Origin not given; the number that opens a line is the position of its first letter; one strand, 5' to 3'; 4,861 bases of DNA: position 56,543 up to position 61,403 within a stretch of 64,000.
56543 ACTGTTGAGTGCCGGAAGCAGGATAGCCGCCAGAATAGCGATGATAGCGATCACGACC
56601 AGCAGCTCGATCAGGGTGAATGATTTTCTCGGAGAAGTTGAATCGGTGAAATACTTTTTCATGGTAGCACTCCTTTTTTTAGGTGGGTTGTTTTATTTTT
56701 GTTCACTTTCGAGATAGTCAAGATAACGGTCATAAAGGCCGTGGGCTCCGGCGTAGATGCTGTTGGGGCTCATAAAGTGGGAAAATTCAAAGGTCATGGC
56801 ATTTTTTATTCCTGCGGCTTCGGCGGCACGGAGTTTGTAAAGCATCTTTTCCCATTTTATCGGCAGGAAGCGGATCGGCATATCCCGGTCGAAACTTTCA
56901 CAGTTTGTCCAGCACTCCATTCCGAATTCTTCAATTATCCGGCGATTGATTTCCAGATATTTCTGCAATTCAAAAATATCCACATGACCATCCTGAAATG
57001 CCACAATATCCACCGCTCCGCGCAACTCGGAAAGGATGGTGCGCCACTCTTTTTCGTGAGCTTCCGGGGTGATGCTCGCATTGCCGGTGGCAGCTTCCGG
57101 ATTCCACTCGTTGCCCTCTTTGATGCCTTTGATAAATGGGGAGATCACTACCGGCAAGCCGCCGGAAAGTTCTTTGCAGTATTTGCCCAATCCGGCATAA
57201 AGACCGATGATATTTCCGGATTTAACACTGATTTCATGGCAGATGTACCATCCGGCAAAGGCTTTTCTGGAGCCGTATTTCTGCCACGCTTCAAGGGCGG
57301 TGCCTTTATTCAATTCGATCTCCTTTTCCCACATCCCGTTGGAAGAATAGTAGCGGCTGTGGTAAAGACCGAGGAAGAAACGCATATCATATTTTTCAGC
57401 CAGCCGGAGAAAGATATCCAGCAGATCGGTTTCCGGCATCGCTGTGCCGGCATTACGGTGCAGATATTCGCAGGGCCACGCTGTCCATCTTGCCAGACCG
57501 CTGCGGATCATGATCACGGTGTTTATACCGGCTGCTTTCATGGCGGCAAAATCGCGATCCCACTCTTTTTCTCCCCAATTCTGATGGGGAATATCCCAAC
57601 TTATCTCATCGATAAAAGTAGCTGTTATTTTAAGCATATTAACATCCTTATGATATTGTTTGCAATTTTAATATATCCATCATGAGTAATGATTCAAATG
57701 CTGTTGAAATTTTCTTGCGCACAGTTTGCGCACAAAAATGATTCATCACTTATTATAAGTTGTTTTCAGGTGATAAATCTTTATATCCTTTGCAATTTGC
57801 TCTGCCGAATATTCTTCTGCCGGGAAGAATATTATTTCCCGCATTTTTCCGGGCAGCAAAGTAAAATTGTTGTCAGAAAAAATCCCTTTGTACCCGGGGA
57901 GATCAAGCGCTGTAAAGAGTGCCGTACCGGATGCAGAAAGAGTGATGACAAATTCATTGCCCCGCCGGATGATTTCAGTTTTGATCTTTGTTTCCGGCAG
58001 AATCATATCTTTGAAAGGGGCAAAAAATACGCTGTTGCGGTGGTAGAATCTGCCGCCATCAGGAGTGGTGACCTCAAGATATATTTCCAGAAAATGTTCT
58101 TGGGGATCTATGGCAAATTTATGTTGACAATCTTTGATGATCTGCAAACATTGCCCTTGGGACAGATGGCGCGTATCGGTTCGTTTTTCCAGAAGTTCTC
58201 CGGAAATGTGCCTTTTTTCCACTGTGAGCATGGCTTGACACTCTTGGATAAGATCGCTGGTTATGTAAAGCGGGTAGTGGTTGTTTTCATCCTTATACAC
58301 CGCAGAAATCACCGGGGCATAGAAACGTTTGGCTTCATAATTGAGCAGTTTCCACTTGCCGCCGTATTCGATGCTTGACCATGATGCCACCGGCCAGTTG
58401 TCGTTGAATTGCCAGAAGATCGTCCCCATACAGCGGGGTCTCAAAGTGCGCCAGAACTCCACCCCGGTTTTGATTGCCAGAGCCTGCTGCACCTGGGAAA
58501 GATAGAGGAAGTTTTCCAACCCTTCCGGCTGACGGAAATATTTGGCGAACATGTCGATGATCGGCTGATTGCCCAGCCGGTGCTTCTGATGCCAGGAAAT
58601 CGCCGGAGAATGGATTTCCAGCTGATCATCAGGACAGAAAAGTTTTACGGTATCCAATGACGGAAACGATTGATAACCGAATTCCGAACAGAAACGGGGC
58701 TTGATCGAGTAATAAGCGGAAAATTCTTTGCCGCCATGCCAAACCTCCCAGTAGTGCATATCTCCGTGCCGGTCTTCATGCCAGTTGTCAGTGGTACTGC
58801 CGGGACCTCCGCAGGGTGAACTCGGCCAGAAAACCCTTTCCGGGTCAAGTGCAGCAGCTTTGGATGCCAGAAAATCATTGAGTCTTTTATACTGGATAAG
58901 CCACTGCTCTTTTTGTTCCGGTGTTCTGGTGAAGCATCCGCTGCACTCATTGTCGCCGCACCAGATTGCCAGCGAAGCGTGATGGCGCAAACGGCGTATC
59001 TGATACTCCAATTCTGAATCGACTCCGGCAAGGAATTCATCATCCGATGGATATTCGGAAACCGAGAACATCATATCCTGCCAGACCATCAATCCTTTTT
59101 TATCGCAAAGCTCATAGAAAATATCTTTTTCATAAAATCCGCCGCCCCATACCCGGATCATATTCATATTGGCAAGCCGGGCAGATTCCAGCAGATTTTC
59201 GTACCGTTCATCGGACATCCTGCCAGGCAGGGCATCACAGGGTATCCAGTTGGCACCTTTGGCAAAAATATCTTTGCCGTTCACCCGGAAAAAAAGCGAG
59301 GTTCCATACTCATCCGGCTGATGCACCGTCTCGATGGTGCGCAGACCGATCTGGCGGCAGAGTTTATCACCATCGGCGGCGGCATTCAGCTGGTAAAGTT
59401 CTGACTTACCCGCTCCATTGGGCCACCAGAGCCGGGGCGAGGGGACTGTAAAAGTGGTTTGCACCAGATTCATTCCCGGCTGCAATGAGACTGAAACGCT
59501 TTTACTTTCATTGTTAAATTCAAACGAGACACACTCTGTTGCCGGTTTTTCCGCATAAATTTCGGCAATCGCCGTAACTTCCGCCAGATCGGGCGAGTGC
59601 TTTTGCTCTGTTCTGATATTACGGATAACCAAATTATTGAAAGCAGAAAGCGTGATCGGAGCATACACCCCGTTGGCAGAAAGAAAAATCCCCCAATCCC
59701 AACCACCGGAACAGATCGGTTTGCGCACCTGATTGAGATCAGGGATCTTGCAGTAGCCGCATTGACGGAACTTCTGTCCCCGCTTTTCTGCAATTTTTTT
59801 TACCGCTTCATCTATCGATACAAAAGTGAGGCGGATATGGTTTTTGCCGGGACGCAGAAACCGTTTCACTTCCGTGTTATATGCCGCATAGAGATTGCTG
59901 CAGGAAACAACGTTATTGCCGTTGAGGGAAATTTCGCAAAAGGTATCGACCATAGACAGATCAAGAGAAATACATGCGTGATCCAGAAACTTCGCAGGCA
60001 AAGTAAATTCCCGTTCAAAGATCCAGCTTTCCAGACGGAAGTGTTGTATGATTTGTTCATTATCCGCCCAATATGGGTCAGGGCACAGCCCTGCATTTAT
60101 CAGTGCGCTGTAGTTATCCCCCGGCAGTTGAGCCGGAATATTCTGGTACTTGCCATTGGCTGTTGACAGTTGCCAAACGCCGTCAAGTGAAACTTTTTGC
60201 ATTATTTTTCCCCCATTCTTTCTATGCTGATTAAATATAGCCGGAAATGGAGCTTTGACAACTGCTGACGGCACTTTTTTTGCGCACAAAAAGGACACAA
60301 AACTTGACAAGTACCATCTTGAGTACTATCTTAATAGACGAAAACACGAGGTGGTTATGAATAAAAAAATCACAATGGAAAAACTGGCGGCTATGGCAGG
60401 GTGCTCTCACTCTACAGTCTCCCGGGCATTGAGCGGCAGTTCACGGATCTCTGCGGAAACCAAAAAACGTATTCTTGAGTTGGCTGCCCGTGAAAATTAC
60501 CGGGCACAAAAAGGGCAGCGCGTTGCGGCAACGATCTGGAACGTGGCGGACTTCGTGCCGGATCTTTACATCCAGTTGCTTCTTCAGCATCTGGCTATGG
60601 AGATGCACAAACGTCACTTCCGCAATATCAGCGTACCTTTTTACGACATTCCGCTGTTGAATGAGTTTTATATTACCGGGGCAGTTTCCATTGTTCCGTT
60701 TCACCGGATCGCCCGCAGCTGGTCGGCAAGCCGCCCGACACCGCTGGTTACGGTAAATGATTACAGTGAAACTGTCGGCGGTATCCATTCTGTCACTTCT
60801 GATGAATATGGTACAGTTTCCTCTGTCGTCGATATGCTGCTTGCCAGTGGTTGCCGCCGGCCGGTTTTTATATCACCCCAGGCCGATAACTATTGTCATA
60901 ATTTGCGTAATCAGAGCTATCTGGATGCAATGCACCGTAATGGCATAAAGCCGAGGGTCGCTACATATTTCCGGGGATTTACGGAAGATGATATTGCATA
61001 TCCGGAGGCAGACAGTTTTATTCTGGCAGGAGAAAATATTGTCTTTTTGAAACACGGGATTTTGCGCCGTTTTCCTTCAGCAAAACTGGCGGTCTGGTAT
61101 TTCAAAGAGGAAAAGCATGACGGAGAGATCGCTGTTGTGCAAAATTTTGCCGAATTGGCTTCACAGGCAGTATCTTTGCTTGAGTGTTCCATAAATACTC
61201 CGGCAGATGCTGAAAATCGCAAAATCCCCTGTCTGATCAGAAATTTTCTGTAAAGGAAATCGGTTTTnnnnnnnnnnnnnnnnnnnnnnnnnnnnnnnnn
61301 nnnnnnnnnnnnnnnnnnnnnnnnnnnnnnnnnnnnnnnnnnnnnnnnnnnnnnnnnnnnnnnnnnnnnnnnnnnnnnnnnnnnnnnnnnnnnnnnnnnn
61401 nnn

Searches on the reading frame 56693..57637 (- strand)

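Call 62: search_protein_families(library=pfam, proteins=[window:56693-57637:-], max_evalue=0.001)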
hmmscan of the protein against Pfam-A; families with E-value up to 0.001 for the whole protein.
window:56693-57637:- (314 aa): 1 family
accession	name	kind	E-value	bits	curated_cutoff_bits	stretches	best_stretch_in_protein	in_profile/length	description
PF14488.12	DUF4434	-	5.4e-66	223.5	30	1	4-295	1-283/283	Domain of unknown function (DUF4434)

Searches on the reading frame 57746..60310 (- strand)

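Call 62: search_protein_families(library=pfam, proteins=[window:57746-60310:-], max_evalue=0.001)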
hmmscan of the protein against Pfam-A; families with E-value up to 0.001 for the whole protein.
window:57746-60310:- (854 aa): 4 families
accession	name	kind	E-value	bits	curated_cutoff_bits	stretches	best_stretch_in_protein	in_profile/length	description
PF22666.2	Glyco_hydro_2_N2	-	4.9e-38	131.3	27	1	46-216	1-166/167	Glycosyl hydrolase 2 galactose-binding domain-like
PF17753.7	Ig_mannosidase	-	1e-18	67.2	22.6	1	771-849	1-79/81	Ig-fold domain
PF17786.7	Mannosidase_ig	-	0.00011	23.1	23.4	1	680-768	4-91/91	Mannosidase Ig/CBM-like domain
PF00703.27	Glyco_hydro_2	-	0.00016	22.9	23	1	236-315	27-100/109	Glycosyl hydrolases family 2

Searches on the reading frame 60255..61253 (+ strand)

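Call 78: search_protein_families(library=pfam, proteins=[window:60255-61253:+], max_evalue=0.0001)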
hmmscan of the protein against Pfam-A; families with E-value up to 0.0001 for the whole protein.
window:60255-61253:+ (332 aa): 3 families
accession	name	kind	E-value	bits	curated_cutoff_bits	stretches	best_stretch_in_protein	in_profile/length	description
PF00356.27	LacI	-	2.2e-09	37.4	27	1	40-83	1-44/46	Bacterial regulatory proteins, lacI family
PF01381.28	HTH_3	-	1.7e-05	25.2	23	1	36-75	7-46/55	Helix-turn-helix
PF13377.12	Peripla_BP_3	-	5.2e-05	23.8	26.5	0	192-245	1-56/167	Periplasmic binding protein-like domain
